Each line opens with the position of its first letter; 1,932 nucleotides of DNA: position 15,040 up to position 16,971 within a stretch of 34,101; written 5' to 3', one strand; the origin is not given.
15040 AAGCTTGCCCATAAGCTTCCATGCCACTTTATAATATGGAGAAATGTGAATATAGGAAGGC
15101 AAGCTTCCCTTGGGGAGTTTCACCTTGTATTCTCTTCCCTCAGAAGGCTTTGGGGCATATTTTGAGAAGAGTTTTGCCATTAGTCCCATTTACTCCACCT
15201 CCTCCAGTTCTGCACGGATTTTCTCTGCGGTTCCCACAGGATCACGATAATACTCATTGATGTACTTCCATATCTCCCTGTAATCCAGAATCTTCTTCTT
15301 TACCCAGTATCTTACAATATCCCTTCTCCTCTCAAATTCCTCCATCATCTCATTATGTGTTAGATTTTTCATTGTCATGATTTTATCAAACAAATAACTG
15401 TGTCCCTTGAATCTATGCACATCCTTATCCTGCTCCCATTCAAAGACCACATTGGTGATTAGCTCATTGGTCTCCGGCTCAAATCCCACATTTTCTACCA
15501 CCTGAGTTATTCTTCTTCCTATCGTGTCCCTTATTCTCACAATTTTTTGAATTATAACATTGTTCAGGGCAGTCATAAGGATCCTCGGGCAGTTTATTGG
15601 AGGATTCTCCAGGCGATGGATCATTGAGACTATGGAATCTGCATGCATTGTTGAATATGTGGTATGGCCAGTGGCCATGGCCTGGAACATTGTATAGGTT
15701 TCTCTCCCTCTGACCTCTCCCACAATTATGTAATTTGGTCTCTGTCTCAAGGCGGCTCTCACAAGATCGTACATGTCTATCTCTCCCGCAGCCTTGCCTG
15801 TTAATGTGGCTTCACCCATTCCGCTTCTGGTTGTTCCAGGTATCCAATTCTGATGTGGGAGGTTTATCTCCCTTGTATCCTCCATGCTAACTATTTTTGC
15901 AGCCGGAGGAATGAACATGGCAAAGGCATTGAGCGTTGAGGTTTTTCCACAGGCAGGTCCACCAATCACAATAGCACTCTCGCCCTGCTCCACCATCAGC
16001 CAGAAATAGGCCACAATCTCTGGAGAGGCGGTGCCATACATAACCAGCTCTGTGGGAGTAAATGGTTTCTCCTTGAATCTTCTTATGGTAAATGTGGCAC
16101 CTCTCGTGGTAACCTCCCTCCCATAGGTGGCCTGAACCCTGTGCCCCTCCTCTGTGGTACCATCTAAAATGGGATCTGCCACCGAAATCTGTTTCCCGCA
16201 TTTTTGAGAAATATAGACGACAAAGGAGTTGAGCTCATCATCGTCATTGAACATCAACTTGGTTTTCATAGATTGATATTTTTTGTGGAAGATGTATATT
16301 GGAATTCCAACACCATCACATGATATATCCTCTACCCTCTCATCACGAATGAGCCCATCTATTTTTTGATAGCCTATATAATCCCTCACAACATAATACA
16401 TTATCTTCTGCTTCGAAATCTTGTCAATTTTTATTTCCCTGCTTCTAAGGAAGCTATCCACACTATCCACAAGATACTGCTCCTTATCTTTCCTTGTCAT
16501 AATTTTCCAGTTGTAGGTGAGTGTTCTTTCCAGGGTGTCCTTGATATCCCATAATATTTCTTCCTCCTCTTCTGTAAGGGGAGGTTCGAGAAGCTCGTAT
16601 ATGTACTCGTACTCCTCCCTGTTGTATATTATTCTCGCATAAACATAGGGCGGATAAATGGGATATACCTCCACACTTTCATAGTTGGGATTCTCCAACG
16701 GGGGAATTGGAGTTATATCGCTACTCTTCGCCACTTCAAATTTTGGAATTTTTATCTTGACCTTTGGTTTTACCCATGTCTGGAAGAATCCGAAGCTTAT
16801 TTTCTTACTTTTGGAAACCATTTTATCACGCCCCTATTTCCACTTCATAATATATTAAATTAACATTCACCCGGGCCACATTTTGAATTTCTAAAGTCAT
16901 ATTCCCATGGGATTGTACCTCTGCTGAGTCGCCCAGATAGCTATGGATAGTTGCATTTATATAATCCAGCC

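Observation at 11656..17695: Tad/Epd-like type IV filament operon with two intact ATPase paralogues and a split two-gene platform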

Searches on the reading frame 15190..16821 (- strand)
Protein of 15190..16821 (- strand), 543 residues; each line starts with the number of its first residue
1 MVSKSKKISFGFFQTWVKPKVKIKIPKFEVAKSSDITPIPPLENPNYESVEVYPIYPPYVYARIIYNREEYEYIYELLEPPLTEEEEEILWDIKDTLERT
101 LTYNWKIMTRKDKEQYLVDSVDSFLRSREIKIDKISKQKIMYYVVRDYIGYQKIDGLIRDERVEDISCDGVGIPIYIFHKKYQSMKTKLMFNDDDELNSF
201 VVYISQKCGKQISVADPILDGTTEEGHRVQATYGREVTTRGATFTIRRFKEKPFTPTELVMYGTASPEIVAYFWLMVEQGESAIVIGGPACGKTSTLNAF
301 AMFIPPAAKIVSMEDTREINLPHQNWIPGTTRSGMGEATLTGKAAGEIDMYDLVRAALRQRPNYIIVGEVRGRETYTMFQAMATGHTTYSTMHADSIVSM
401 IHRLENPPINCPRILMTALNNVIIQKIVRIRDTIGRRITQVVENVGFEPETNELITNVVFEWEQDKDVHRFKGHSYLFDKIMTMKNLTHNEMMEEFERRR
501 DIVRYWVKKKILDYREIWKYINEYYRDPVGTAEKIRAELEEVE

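Call 3: search_protein_families(library=pfam, proteins=[window:15190-16821:-], max_evalue=0.01)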
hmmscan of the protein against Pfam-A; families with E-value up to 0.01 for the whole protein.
window:15190-16821:- (543 aa): 2 families
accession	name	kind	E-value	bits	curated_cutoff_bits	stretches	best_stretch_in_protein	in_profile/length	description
PF00437.27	T2SSE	-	9.3e-32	110.5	24.9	1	239-432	102-282/370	Type II/IV secretion system protein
PF23989.1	PilB3_C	-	1.2e-05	25.8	27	1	475-537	10-72/83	PilB3-like, C-terminal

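Call 10: find_related_loci(query=window:15190-16821:-, collection=genome_contigs, flank=8000)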
Query window:15190-16821:- (543 aa) in genome_contigs; peptide patterns used: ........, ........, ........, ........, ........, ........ (x = any residue, [..] = any of these).
341 stretches matched a pattern; 319 encode a relative of the query (tblastn E <= 1e-3); the best 80 are kept; 80 distinct loci.
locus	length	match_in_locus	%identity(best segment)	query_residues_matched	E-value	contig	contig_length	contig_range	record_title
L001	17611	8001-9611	94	1-536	0e+0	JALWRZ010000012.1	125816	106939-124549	MAG: DHVE2 group archaeon isolate M2_metabat2_scaf2bin.040 M2_NODE_59_length_125816_cov_7.788677, whole genome shotgun s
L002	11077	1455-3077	85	2-540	0e+0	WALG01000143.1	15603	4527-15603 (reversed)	MAG: DHVE2 group archaeon isolate S014_41 k151_37947, whole genome shotgun sequence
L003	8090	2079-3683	85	6-540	0e+0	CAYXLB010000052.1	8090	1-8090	MAG TPA_asm: uncultured Thermoplasmata archaeon isolate SRP144503_co3_221 genome assembly, contig: NODE_3423_length_8090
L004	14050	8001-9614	83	6-543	0e+0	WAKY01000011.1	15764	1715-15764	MAG: Aciduliprofundum sp. isolate S013_35 k151_114155, whole genome shotgun sequence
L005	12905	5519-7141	80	2-542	0e+0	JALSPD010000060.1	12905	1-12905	MAG: DHVE2 group archaeon isolate 356-284_metabat2_scaf2bin.027 356-284_scaffold_2542_c1, whole genome shotgun sequence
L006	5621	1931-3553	81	2-542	0e+0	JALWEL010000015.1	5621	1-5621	MAG: DHVE2 group archaeon isolate T11_metabat1_scaf2bin.092 T11_NODE_11240_length_5621_cov_1.779760, whole genome shotgu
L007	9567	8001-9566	83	6-527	0e+0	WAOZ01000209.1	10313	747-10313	MAG: DHVE2 group archaeon isolate S143_98 k151_53653, whole genome shotgun sequence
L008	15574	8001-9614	80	6-543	0e+0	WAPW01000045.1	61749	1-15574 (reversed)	MAG: Aciduliprofundum sp. isolate S145_39 k151_211334, whole genome shotgun sequence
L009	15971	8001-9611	80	7-543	0e+0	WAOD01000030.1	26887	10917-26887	MAG: DHVE2 group archaeon isolate S142_16 k151_128716, whole genome shotgun sequence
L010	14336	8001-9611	80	7-543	0e+0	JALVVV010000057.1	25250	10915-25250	MAG: DHVE2 group archaeon isolate M10_metabat1_scaf2bin.049 M10_NODE_737_length_25250_cov_39.828245, whole genome shotgu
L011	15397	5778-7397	81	2-541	0e+0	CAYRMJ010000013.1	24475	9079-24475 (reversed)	MAG TPA_asm: uncultured Thermoplasmata archaeon isolate SRP163575_co3_21 genome assembly, contig: NODE_2039_length_24475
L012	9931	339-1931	81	2-532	0e+0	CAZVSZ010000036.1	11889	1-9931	MAG TPA_asm: uncultured Thermoplasmata archaeon isolate binchicken_co164_13 genome assembly, contig: NODE_1517_length_11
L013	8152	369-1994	80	2-543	0e+0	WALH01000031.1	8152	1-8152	MAG: DHVE2 group archaeon isolate S014_50 k151_168091, whole genome shotgun sequence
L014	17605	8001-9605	81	6-541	0e+0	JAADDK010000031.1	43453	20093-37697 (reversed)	MAG: Methanobacteriota archaeon isolate L_MaxBin.117 contig-127_466, whole genome shotgun sequence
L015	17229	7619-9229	67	6-542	0e+0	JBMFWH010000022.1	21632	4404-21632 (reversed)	MAG: Thermoplasmata archaeon isolate KM4364-13 NODE_22_length_21632_cov_19.018511, whole genome shotgun sequence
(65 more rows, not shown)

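Call 21: search_protein_families(library=ncbifam, proteins=[window:15190-16821:-], max_evalue=0.01)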
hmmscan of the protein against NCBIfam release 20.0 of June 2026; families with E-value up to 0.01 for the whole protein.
window:15190-16821:- (543 aa): 19 families
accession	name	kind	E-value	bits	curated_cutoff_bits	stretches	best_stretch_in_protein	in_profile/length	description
NF058587.1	archaellum_moto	equivalog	5.9e-119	398.2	550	1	60-529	40-522/527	archaellum flagellar ATPase motor FlaI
NF053672.1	bindosome_BasE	exception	4.4e-58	197.3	1000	1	46-526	37-509/512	bindosome assembly system ATPase subunit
TIGR03819.1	heli_sec_ATPase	hypoth_equivalog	1.3e-38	133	373.15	1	135-405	36-298/340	TadA family conjugal transfer-associated ATPase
TIGR02788.1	VirB11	equivalog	4.5e-31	108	249.95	2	270-404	134-262/308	P-type DNA transfer ATPase VirB11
TIGR02782.1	TrbB_P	equivalog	1.5e-25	90.1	304.55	1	195-449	52-298/303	P-type conjugative transfer ATPase TrbB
NF010475.0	PRK13900.1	equivalog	3.7e-24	85.4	389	1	272-403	152-278/333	type IV secretion system ATPase VirB11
NF010469.0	PRK13894.1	subfamily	1e-20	74.4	508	1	199-448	69-311/320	conjugal transfer ATPase TrbB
NF010407.0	PRK13833.1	subfamily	2.1e-17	63.5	499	1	217-449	82-305/323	conjugal transfer protein TrbB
NF041000.1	ATPase_ComGA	equivalog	5.2e-16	58.4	300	1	283-429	130-266/267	competence type IV pilus ATPase ComGA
NF007755.0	PRK10436.1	equivalog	4.9e-15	55.1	617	1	273-432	211-359/465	type II secretion system protein GspE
TIGR02533.1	type_II_gspE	equivalog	5.6e-14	51.7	630.25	1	249-430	212-381/486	type II secretion system ATPase GspE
TIGR02538.1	type_IV_pilB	equivalog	2.1e-12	46.4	675.65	1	277-450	312-478/564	type IV-A pilus assembly ATPase PilB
NF053534.1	T4PilAsmATPsTfpB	equivalog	8e-12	44.3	850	1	347-430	391-474/584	type IV pilus assembly ATPase TfpB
TIGR01420.1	pilT_fam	subfamily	9.3e-12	44.8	319.1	1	283-436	124-276/343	PilT/PilU family type 4a pilus ATPase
NF010425.0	PRK13851.1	equivalog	2.4e-11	43.1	461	1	283-399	165-275/344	type IV secretion system protein VirB11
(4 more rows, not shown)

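Call 22: search_solved_structures(query=window:15190-16821:-, max_evalue=0.00001)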
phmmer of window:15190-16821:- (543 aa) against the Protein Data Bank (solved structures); distinct sequences matched with E-value up to 0.00001: 30.
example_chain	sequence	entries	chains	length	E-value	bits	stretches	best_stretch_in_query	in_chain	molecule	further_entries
2oap_1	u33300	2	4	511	1.8e-123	416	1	35-531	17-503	Type II secretion system protein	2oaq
4ii7_A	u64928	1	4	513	1.8e-86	293.9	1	57-522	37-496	FlaI ATPase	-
4ihq_A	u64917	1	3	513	9.7e-86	291.5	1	57-522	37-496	FlaI ATPase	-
8rkd_E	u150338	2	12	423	1.1e-36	129.6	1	117-463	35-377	Pilus assembly ATPase CpaF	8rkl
8rjf_A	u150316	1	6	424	1.1e-36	129.6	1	117-463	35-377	Pilus assembly ATPase CpaF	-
9e24_A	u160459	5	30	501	1.8e-36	128.9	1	117-463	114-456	CpaF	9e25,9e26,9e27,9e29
6bge_A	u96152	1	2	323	1e-13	53.8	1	216-407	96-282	VirB11-like protein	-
1g6o_A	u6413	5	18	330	1.1e-13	53.7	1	216-407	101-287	CAG-ALPHA | virB11 homolog | Cag-alfa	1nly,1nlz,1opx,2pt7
2eyu_A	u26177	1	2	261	9.2e-10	40.8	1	284-428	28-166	twitching motility protein PilT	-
2gsz_A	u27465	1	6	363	1.9e-09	39.7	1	284-428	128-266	twitching motility protein PilT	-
2ewv_A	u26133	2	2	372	2e-09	39.7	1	284-428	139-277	twitching motility protein PilT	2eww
2gza_A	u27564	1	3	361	1.1e-08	37.2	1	250-450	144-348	Type IV secretion system protein VirB11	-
1p9r_A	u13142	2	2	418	3.9e-08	35.4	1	310-430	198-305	General secretion pathway protein E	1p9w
4pht_A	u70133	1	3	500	4.1e-08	35.3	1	334-430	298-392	General secretory pathway protein E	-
4kss_A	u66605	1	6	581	6e-08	34.8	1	348-430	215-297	Type II secretion system protein E, hemolysin-coregulated protein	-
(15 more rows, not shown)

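Call 36: search_protein_representatives(alignment_id=A1)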
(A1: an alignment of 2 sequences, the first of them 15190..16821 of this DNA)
Query: 2 sequences, 555 profile positions. Proteins with E-value up to 0.001 (for the whole library): 28749; up to 1e-10: 10099; up to 1e-30: 2595. The best 150 are listed.
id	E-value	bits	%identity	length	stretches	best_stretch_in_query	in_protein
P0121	5.1e-198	675.4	-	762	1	49-545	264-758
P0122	1.1e-196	671.0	-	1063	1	57-548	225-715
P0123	2.7e-196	669.7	-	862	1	55-540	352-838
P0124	1.8e-194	663.7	-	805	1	54-552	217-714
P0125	2.5e-191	653.3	-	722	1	44-548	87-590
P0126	1.8e-190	650.5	-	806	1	56-549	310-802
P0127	4.4e-190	649.2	-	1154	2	69-545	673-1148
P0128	4.6e-190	649.1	-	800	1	54-551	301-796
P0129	5.7e-190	648.8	-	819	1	35-541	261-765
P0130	1.4e-188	644.2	-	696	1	45-545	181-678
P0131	1.2e-187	641.2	-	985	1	55-546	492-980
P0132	1.2e-187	641.1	-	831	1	48-551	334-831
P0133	2.1e-187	640.3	-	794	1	53-546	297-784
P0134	7.4e-186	635.2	-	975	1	53-549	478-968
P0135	6.6e-185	632.1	-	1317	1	52-550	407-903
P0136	1.4e-184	631.1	-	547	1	55-545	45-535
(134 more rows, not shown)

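Call 47: find_homologous_proteins(query=P0136, max_evalue=1e-50)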
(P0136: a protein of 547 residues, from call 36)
Query P0136 (547 aa): 6650 proteins with E <= 1e-50 among 8000 candidates; the best 120 are listed.
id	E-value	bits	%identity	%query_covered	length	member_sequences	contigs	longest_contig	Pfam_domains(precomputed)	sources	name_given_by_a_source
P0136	0.0e+0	1216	100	100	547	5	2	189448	PF00437.27,PF00005.34,PF27713.1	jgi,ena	-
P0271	0.0e+0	1057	86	100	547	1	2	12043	PF00437.27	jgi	jgi:flagellar protein FlaI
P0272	4.2e-205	700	62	90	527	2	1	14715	PF00437.27,PF27713.1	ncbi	-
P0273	1.5e-195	669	60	90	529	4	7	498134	PF00437.27,PF27713.1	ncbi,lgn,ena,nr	ncbi:MAG: type II/IV secretion system ATPase subunit [Candidatus Thermoplasmatota archaeon]|nr:type 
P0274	2.0e-191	655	58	91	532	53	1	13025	PF00437.27,PF27713.1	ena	-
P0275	2.0e-191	655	59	90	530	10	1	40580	PF00437.27,PF27713.1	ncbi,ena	-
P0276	9.4e-190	650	58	90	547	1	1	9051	PF00437.27,PF23990.2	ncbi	-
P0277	2.4e-189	648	58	90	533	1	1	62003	PF00437.27,PF23990.2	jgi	jgi:flagellar protein FlaI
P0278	2.4e-189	648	58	90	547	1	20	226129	PF00437.27,PF23990.2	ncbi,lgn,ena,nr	ncbi:MAG: type II/IV secretion system ATPase subunit [Candidatus Thermoplasmatota archaeon]|nr:type 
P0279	6.1e-189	647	58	90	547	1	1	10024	PF00437.27,PF23990.2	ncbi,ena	-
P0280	1.1e-188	646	58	90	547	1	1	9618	PF00437.27,PF23990.2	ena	-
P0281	1.7e-188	645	59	88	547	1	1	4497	PF00437.27,PF23990.2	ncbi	-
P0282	4.7e-188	644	61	86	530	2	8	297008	PF00437.27,PF27713.1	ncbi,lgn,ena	-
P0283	1.7e-187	642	59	90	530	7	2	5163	PF00437.27,PF00005.34,PF27713.1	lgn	-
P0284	3.2e-186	638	57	90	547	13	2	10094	PF00437.27,PF23990.2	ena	-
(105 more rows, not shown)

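Call 48: find_encoding_contigs(protein=P0136, flank=8000, max_places=2)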
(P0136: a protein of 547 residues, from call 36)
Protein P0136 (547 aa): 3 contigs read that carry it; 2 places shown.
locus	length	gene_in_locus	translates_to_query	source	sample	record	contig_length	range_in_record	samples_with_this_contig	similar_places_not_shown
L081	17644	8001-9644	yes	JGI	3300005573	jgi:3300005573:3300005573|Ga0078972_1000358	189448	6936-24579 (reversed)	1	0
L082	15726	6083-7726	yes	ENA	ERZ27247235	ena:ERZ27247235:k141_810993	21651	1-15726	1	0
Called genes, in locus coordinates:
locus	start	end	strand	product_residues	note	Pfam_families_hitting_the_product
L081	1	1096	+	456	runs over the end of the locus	PF00282:Pyridoxal_deC, PF00266:Aminotran_5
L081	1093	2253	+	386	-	PF07690:MFS_1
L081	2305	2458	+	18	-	-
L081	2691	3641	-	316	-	PF08271:Zn_Ribbon_TF, PF00382:TFIIB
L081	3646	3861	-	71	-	-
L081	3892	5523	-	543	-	PF01656:CbiA (weak), PF06418:CTP_synth_N, PF00117:GATase, PF07722:Peptidase_C26 (faint)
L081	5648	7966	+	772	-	PF03104:DNA_pol_B_exo1, PF03175:DNA_pol_B_2 (faint), PF00136:DNA_pol_B, PF08490:DUF1744 (weak)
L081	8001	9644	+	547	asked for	PF00437:T2SSE, PF27713:UCP018868 (weak), PF00005:ABC_tran (faint)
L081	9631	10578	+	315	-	PF00482:T2SSF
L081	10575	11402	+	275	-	PF00482:T2SSF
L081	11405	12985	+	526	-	PF23990:PilB3_N (weak), PF00437:T2SSE, PF27713:UCP018868 (weak), PF23989:PilB3_C (weak)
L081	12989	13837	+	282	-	-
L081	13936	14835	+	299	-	PF01925:TauE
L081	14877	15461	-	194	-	-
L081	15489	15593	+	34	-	-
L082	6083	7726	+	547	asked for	PF00437:T2SSE, PF27713:UCP018868 (weak), PF00005:ABC_tran (faint)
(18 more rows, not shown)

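Call 49: find_encoding_contigs(protein=P0273, flank=8000, max_places=2)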
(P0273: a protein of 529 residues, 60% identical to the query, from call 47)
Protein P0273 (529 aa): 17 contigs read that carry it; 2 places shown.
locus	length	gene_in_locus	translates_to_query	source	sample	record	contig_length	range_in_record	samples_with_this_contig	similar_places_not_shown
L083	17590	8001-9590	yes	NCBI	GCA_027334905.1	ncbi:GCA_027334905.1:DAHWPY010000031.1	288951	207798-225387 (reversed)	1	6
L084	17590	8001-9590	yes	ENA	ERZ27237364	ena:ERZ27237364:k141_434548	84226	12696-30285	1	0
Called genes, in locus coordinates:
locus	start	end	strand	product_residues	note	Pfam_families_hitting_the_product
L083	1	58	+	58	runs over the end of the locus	-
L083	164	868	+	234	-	-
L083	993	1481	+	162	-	-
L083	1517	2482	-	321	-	PF01408:GFO_IDH_MocA, PF02894:GFO_IDH_MocA_C, PF22725:GFO_IDH_MocA_C3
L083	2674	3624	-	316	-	PF08271:Zn_Ribbon_TF, PF00382:TFIIB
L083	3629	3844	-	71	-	-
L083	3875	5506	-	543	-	PF01656:CbiA (weak), PF06418:CTP_synth_N, PF00117:GATase, PF07722:Peptidase_C26 (faint)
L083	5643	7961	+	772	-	PF03104:DNA_pol_B_exo1, PF03175:DNA_pol_B_2 (faint), PF00136:DNA_pol_B, PF08490:DUF1744 (weak)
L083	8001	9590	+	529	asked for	PF27713:UCP018868 (faint), PF00437:T2SSE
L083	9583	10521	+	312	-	PF00482:T2SSF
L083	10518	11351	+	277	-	PF00482:T2SSF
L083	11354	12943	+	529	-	PF00437:T2SSE, PF27713:UCP018868 (weak)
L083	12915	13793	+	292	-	-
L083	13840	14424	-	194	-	-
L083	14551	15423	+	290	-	PF00941:FAD_binding_5, PF03450:CO_deh_flav_C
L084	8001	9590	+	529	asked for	PF27713:UCP018868 (faint), PF00437:T2SSE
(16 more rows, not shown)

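Call 50: find_encoding_contigs(protein=P0278, flank=8000, max_places=2)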
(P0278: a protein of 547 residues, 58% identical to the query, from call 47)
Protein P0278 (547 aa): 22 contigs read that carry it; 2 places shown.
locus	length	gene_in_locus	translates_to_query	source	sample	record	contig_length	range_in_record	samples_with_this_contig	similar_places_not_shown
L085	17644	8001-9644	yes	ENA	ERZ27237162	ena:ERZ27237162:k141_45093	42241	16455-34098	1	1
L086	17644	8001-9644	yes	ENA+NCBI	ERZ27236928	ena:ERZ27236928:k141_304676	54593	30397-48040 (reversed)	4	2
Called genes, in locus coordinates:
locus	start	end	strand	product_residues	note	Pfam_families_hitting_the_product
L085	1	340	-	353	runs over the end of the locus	PF00266:Aminotran_5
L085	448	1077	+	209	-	-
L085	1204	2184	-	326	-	-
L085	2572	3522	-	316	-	PF08271:Zn_Ribbon_TF, PF00382:TFIIB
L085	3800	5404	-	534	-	PF01656:CbiA (faint), PF06418:CTP_synth_N, PF00117:GATase, PF07722:Peptidase_C26 (weak)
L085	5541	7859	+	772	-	PF03104:DNA_pol_B_exo1, PF03175:DNA_pol_B_2 (faint), PF00136:DNA_pol_B, PF20286:divDNApol (weak)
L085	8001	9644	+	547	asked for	PF23990:PilB3_N (weak), PF00437:T2SSE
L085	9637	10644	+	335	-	PF00482:T2SSF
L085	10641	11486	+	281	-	PF00482:T2SSF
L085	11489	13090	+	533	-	PF00437:T2SSE, PF23989:PilB3_C (weak)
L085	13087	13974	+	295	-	-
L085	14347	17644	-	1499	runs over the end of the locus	PF10571:UPF0547 (faint), PF12773:DZR, PF13240:Zn_Ribbon_1 (faint), PF13248:Zn_ribbon_3 (faint)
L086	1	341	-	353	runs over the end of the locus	PF00266:Aminotran_5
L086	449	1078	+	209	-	-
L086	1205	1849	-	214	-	-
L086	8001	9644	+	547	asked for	PF23990:PilB3_N (weak), PF00437:T2SSE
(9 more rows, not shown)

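Call 58: search_protein_families(library=pfam, proteins=[L085:13087-13974:+], max_evalue=10)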
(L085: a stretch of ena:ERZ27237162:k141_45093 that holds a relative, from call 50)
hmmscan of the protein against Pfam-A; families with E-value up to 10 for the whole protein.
L085:13087-13974:+ (295 aa): 0 families
